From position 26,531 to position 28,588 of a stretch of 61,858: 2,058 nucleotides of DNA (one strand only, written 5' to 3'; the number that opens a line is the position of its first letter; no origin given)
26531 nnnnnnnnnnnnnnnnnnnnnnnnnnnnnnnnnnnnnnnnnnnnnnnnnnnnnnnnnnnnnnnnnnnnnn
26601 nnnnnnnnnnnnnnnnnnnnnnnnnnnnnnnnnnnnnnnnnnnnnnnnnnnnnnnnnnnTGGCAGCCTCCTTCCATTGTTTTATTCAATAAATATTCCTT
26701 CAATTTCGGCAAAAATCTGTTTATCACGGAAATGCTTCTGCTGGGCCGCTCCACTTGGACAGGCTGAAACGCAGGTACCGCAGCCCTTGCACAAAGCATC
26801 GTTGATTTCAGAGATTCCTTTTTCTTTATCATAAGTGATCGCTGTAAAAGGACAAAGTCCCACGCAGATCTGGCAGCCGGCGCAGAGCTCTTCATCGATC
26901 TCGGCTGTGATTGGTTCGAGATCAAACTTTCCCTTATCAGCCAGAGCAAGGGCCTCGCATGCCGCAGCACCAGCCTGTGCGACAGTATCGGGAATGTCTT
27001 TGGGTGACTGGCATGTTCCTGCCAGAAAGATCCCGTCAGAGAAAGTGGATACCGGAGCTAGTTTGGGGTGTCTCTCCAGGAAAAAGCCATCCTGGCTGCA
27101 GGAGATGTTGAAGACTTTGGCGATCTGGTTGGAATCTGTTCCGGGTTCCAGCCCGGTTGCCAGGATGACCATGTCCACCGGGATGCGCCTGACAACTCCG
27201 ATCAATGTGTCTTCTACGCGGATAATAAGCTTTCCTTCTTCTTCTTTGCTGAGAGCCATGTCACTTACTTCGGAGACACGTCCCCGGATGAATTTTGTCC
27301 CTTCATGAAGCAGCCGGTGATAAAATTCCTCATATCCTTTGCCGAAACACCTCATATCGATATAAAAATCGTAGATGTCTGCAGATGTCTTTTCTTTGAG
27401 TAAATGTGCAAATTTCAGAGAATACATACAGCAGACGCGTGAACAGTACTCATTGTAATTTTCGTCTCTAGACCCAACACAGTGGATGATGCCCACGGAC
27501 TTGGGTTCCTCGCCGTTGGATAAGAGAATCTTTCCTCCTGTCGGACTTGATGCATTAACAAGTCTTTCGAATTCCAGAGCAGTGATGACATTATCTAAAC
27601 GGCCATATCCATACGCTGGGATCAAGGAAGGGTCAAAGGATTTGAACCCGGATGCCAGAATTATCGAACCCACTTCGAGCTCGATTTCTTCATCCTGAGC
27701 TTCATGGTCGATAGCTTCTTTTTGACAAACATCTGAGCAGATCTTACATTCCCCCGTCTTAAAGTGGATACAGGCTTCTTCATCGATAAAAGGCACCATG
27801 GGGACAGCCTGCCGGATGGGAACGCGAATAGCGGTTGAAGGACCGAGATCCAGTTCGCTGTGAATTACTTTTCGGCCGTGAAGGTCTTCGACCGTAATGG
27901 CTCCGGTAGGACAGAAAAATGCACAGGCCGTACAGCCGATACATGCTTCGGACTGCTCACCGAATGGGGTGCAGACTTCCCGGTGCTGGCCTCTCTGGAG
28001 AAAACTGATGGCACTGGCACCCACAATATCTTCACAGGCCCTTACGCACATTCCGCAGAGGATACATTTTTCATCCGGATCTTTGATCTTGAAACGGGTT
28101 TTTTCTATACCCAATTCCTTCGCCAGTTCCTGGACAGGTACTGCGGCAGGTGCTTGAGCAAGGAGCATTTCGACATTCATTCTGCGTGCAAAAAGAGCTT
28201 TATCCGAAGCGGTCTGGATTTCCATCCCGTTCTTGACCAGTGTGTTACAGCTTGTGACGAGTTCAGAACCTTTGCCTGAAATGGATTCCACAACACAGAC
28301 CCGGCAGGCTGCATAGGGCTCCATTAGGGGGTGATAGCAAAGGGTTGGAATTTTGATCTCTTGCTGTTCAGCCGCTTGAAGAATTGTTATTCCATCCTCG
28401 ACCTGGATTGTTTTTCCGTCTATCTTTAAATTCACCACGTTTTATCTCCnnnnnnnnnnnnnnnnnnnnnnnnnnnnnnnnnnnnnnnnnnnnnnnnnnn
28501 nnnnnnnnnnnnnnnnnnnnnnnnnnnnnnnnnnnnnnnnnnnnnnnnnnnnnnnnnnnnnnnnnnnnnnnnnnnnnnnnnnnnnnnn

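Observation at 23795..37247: Mosaic Hdr / NuoEF diaphorase / Mvh-type [NiFe] hydrogenase block: candidate new flavin-based bifurcating hydrogenase architecture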

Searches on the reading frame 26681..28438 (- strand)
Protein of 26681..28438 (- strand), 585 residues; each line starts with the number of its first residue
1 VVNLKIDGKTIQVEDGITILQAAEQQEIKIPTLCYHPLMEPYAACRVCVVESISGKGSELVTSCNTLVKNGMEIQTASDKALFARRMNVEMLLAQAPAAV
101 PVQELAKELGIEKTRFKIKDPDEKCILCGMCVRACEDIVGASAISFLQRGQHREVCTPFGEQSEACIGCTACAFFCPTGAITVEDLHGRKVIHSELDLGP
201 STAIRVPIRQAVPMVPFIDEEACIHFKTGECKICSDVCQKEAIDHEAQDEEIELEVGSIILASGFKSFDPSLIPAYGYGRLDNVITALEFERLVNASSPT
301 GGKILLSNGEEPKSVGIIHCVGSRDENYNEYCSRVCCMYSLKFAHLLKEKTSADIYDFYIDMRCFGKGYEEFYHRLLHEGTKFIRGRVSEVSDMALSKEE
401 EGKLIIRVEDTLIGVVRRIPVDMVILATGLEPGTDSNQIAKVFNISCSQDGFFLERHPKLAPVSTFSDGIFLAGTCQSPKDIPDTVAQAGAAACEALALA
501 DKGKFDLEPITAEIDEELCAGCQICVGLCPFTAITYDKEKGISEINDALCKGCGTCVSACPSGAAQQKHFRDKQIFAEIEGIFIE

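Call 4: search_protein_families(library=pfam, proteins=[window:26681-28438:-], max_evalue=0.01)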
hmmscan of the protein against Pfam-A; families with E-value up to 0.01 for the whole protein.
window:26681-28438:- (585 aa): 14 families
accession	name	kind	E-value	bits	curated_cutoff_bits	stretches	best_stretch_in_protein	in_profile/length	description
PF00037.32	Fer4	-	2e-19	69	21.1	3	544-564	2-22/24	4Fe-4S binding domain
PF12838.12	Fer4_7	-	4.7e-17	62.6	27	4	519-564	2-52/52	4Fe-4S dicluster domain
PF13510.11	Fer2_4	-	1.1e-15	57.9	22.8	1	1-78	3-81/82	2Fe-2S iron-sulfur cluster binding domain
PF13237.11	Fer4_10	-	2e-14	53.7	25.5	2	513-561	3-53/53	4Fe-4S dicluster domain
PF12837.12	Fer4_6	-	2.8e-13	49.5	25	3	543-564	2-23/24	4Fe-4S binding domain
PF14697.11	Fer4_21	-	3.9e-13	49.8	35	2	512-562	1-53/59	4Fe-4S dicluster domain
PF13187.11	Fer4_9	-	3.9e-13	49.6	27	2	519-564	2-51/52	4Fe-4S dicluster domain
PF12797.12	Fer4_2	-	1.8e-12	46.7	24.5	2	545-562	5-22/22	4Fe-4S binding domain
PF13484.11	Fer4_16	-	2.3e-10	41.5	30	2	166-239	2-64/66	4Fe-4S double cluster binding domain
PF25160.1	LdpA_Fe-S-bd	-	4e-08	33.4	27.6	1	525-567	9-45/49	LdpA Fe-S cluster-binding domain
PF07992.20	Pyr_redox_2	-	5.1e-05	23.3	26.1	0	401-491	214-289/291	Pyridine nucleotide-disulphide oxidoreductase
PF13534.11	Fer4_17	-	0.0027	18.7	22.2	0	550-568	2-20/61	4Fe-4S dicluster domain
PF12800.12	Fer4_4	-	0.0041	17.8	24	1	549-563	3-17/17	4Fe-4S binding domain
PF22117.2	Fer4_Nqo3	-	0.0042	17.7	27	1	118-182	4-67/67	NADH-quinone oxidoreductase subunit 3, ferredoxin-like domain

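Call 10: find_homologous_proteins(query=window:26681-28438:-, max_evalue=1e-10)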
Query window:26681-28438:- (585 aa): 8000 proteins with E <= 1e-10 among 8000 candidates; the best 120 are listed.
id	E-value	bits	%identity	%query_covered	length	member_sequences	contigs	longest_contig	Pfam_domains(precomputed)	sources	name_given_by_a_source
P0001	0.0e+0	1234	91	100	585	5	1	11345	PF14697.12,PF13510.12,PF12797.13,PF12837.13,PF00037.33,PF13484.12,PF12838.13,PF13237.12,PF13187.12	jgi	-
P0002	0.0e+0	1184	87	100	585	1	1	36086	PF14697.12,PF12837.13,PF13484.12,PF12838.13,PF13534.12,PF22117.3,PF13510.12,PF12797.13,PF00037.33,PF25160.2,PF13237.12,PF13187.12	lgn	-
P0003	0.0e+0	1142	84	100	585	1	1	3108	PF14697.12,PF13510.12,PF12797.13,PF12837.13,PF00037.33,PF13484.12,PF12838.13,PF25160.2,PF13237.12,PF13187.12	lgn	-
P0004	0.0e+0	1141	83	100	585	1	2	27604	PF14697.12,PF13510.12,PF12797.13,PF12837.13,PF00037.33,PF13484.12,PF12838.13,PF25160.2,PF13237.12,PF13187.12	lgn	-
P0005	0.0e+0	1136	83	100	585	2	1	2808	PF14697.12,PF13510.12,PF12797.13,PF12837.13,PF00037.33,PF13484.12,PF12838.13,PF25160.2,PF13237.12,PF13187.12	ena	-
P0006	0.0e+0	1135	83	100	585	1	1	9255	PF14697.12,PF07992.21,PF12837.13,PF13484.12,PF12838.13,PF13534.12,PF13510.12,PF12797.13,PF00037.33,PF25160.2,PF13237.12,PF13187.12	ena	-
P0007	0.0e+0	1134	83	100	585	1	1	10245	PF14697.12,PF13510.12,PF12797.13,PF12837.13,PF00037.33,PF13484.12,PF12838.13,PF25160.2,PF13237.12,PF13187.12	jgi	-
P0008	0.0e+0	1133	83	100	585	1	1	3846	PF14697.12,PF13510.12,PF12797.13,PF12837.13,PF00037.33,PF13484.12,PF12838.13,PF25160.2,PF13237.12,PF13187.12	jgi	-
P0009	0.0e+0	1131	83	100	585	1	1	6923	PF14697.12,PF07992.21,PF12837.13,PF13484.12,PF12838.13,PF13534.12,PF13510.12,PF12797.13,PF00037.33,PF25160.2,PF13237.12,PF13187.12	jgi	-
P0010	0.0e+0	1131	82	100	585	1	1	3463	PF14697.12,PF13510.12,PF12797.13,PF12837.13,PF00037.33,PF13484.12,PF12838.13,PF25160.2,PF13237.12,PF13187.12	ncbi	-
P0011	0.0e+0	1130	82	100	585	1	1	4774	PF14697.12,PF13510.12,PF12797.13,PF12837.13,PF00037.33,PF13484.12,PF12838.13,PF25160.2,PF13237.12,PF13187.12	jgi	jgi:heterodisulfide reductase subunit A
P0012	0.0e+0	1126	82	100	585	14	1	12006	PF14697.12,PF13510.12,PF12797.13,PF12837.13,PF00037.33,PF13484.12,PF12838.13,PF25160.2,PF13237.12,PF13187.12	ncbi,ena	-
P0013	0.0e+0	1125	83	100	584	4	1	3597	PF14697.12,PF13510.12,PF12797.13,PF07992.21,PF12837.13,PF00037.33,PF13484.12,PF12838.13,PF25160.2,PF13237.12,PF13187.12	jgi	jgi:heterodisulfide reductase subunit A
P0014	0.0e+0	1124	83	100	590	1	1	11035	PF14697.12,PF13510.12,PF12797.13,PF12837.13,PF00037.33,PF13484.12,PF12838.13,PF25160.2,PF13237.12,PF13187.12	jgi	jgi:heterodisulfide reductase subunit A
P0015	0.0e+0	1123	82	100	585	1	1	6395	PF14697.12,PF13510.12,PF12797.13,PF12837.13,PF00037.33,PF13484.12,PF12838.13,PF25160.2,PF13237.12,PF13187.12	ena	-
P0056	0.0e+0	1097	80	100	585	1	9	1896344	PF14697.12,PF12837.13,PF13484.12,PF12838.13,PF13534.12,PF12800.13,PF13510.12,PF12797.13,PF00037.33,PF25160.2,PF13237.12,PF13183.12,PF13187.12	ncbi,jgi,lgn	jgi:heterodisulfide reductase subunit A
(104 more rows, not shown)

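Call 16: search_solved_structures(query=window:26681-28438:-, max_evalue=0.001, show_alignments=3)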
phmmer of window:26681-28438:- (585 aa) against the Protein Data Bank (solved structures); distinct sequences matched with E-value up to 0.001: 108 (the best 60 are shown).
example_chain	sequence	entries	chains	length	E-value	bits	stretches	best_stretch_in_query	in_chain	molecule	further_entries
8rvu_a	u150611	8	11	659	3.4e-121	408.7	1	197-582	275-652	H(2):CoB-CoM heterodisulfide,ferredoxin reductase subunit A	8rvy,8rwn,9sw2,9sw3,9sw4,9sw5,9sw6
8rvv_A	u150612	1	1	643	4e-121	408.4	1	198-581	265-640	H(2):CoB-CoM heterodisulfide,ferredoxin reductase subunit A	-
5odc_A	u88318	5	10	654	6.2e-116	391.3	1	165-583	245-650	Heterodisulfide reductase, subunit A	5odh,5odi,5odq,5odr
9sfi_A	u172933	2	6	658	5.9e-112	378.1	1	163-583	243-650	CoB--CoM heterodisulfide reductase iron-sulfur subunit A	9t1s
7bkb_A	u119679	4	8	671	4.5e-106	358.7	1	160-583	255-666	CoB--CoM heterodisulfide reductase iron-sulfur subunit A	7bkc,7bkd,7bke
6tjr_A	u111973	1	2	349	1.9e-41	145.4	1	214-500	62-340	Fumarate reductase/succinate dehydrogenase flavoprotein domain protein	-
9mqx_A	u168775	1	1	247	5e-38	134.1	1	2-191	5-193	NADH:ubiquinone oxidoreductase chain G-like protein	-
8a6t_A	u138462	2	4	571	1.8e-31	112.4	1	1-184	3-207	Electron bifurcating hydrogenase subunit HydA1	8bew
9bov_A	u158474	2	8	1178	1.2e-28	103.1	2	2-95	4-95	Molybdopterin oxidoreductase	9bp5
8oh5_C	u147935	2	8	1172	8.3e-26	93.7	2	2-93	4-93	Formate dehydrogenase-O, major subunit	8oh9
7t2r_A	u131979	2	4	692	2.1e-25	92.4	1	2-187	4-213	NiFe hydrogenase subunit A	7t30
7p5h_A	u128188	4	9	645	5e-22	81.3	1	4-221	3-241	Fe-hydrogenase, subunit alpha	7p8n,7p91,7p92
7q4v_A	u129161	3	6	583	2.7e-20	75.5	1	2-183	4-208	Iron hydrogenase HydA1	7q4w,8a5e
7q5y_A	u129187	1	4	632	5.6e-19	71.2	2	2-112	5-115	NADH dehydrogenase I chain G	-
6tg9_A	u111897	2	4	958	6.7e-18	67.6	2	2-120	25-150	Formate dehydrogenase subunit alpha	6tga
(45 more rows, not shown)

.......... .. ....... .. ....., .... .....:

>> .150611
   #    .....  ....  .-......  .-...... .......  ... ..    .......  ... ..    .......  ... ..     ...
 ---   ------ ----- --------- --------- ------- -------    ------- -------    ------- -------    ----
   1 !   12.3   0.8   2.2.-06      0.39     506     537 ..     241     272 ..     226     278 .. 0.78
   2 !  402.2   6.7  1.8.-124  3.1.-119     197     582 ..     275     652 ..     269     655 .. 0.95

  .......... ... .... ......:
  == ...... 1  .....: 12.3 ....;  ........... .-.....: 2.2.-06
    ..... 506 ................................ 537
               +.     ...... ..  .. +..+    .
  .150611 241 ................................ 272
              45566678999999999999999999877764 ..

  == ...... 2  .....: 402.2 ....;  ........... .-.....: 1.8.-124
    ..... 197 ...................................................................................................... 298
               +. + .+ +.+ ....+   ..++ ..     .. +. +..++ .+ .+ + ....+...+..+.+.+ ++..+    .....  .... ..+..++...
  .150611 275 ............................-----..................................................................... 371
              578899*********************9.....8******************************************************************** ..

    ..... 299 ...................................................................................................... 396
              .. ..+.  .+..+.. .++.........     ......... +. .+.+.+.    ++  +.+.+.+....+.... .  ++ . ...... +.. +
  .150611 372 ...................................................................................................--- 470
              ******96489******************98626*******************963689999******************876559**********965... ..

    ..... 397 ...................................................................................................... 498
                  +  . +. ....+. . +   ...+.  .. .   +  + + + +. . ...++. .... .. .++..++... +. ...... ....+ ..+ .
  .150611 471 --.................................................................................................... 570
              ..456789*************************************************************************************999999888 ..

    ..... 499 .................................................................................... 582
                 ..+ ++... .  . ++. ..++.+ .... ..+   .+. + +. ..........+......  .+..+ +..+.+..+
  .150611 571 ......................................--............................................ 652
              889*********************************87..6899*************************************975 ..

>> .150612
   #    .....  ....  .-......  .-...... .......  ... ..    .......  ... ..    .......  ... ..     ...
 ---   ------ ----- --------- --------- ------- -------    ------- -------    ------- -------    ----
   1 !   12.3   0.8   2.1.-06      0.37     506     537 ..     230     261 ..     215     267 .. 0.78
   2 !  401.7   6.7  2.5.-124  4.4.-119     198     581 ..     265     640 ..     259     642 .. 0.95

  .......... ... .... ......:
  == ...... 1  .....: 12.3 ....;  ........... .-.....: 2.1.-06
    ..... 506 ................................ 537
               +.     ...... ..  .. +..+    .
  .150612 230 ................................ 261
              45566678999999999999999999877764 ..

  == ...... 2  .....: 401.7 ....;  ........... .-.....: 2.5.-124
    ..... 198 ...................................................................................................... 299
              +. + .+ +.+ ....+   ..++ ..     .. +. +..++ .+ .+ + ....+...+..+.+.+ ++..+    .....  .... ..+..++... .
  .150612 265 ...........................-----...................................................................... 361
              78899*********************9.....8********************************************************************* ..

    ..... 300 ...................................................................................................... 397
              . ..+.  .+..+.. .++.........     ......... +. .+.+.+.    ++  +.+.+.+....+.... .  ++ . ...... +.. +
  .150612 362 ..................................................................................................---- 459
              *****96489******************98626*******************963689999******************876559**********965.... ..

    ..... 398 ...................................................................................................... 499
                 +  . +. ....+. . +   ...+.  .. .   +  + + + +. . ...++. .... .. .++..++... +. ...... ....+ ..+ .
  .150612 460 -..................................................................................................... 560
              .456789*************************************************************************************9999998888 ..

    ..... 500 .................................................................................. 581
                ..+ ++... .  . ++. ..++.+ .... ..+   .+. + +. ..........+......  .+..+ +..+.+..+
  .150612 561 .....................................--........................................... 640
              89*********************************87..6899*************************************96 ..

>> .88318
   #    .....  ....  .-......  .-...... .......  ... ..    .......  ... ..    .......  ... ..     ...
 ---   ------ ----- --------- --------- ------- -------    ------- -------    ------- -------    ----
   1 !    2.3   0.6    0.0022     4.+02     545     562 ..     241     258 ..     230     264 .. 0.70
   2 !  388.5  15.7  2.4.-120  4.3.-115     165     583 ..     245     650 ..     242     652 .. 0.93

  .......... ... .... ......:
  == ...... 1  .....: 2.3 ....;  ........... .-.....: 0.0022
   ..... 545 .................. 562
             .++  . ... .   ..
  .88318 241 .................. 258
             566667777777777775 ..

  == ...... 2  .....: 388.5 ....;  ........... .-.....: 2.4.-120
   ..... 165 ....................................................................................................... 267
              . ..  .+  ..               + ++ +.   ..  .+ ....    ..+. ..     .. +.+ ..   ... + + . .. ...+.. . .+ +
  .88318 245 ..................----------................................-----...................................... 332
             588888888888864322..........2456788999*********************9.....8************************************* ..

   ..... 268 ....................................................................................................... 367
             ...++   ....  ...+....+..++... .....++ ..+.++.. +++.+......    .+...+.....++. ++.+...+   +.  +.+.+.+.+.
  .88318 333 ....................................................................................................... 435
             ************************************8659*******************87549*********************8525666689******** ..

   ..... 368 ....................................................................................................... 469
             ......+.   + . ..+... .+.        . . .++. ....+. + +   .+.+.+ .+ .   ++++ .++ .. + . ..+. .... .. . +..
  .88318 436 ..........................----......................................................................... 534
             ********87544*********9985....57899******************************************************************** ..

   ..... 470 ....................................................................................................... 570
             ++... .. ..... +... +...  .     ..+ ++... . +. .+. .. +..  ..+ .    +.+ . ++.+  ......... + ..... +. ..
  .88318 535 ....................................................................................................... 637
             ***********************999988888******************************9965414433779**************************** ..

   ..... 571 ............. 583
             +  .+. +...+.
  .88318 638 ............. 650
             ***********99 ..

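Call 22: find_encoding_contigs(protein=P0056, flank=10000, max_places=3)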
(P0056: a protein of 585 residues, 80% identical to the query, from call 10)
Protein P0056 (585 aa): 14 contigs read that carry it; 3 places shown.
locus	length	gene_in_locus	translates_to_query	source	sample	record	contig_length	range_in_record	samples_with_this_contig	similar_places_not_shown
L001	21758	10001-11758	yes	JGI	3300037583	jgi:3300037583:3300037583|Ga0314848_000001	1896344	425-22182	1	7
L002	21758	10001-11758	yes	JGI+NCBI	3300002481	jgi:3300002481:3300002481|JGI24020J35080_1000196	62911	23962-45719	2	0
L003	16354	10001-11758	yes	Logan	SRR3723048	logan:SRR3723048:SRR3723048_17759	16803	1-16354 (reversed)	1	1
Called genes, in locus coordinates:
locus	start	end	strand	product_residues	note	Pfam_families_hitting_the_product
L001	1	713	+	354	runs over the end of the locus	PF00005:ABC_tran, PF02463:SMC_N (faint), PF13304:AAA_21 (faint), PF16326:ABC_tran_CTD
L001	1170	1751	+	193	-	PF13534:Fer4_17, PF13183:Fer4_8, PF13237:Fer4_10 (faint), PF12838:Fer4_7 (weak), PF13187:Fer4_9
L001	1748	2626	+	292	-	PF02754:CCG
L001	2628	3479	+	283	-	PF00070:Pyr_redox (faint), PF00890:FAD_binding_2, PF01266:DAO (weak), PF03486:HI0933_like (faint), PF07992:Pyr_redox_2 (weak), PF12831:FAD_oxidored, PF13450:NAD_binding_8, PF00037:Fer4 (weak)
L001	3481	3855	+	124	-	-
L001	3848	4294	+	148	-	PF13581:HATPase_c_2, PF02518:HATPase_c (weak)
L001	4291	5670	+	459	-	PF12838:Fer4_7 (weak), PF13187:Fer4_9 (weak), PF13237:Fer4_10, PF25160:LdpA_Fe-S-bd (weak), PF00037:Fer4 (weak), PF12837:Fer4_6 (weak), PF02906:Fe_hyd_lg_C, PF04060:FeS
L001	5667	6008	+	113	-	PF07085:DRTGG (faint)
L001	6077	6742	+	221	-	-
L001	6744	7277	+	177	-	PF02518:HATPase_c, PF13589:HATPase_c_3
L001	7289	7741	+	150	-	PF01257:2Fe-2S_thioredx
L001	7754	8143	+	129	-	PF01257:2Fe-2S_thioredx (weak)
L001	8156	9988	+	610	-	PF01257:2Fe-2S_thioredx (weak), PF01512:Complex1_51K, PF10531:SLBB (faint), PF10589:NADH_4Fe-4S, PF14697:Fer4_21 (weak), PF00037:Fer4 (weak)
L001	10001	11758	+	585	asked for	PF13510:Fer2_4, PF12838:Fer4_7, PF14697:Fer4_21, PF12838:Fer4_7, PF12838:Fer4_7, PF13237:Fer4_10, PF14697:Fer4_21, PF13187:Fer4_9, +9 more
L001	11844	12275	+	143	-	PF02662:FlpD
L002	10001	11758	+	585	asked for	PF13510:Fer2_4, PF12838:Fer4_7, PF14697:Fer4_21, PF12838:Fer4_7, PF12838:Fer4_7, PF13237:Fer4_10, PF14697:Fer4_21, PF13187:Fer4_9, +9 more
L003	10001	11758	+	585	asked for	PF13510:Fer2_4, PF12838:Fer4_7, PF14697:Fer4_21, PF12838:Fer4_7, PF12838:Fer4_7, PF13237:Fer4_10, PF14697:Fer4_21, PF13187:Fer4_9, +9 more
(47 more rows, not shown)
